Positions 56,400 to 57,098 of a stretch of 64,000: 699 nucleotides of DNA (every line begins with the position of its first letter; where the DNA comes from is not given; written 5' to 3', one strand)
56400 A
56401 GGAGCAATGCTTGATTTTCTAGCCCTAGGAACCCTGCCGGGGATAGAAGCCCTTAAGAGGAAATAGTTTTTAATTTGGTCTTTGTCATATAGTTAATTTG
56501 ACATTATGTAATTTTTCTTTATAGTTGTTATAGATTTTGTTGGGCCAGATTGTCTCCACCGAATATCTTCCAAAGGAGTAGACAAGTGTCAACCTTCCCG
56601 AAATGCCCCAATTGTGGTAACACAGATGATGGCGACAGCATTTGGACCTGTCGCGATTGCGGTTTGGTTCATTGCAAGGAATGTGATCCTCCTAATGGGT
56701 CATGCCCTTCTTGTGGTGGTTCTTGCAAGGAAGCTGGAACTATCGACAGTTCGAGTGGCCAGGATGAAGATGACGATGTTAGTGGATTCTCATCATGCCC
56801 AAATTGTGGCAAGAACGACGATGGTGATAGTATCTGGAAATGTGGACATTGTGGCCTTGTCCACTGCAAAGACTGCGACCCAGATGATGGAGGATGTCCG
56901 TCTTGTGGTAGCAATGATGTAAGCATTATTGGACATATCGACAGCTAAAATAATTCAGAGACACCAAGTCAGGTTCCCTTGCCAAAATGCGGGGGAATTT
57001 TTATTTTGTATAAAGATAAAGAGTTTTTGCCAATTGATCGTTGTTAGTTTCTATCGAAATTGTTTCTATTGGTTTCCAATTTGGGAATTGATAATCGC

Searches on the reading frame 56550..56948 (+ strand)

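Call 6: search_protein_families(library=pfam, proteins=[window:56550-56948:+], max_evalue=0.01)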
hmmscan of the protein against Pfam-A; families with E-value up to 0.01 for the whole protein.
window:56550-56948:+ (132 aa): 2 families
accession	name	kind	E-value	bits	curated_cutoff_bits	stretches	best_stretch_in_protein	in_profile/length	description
PF14319.11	Zn_Tnp_IS91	-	0.00056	20.3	26.3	0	10-61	17-68/90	Transposase zinc-binding domain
PF06221.18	zf-C2HC5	-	0.0066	16.9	25.8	0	97-122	19-43/54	Putative zinc finger motif, C2HC5-type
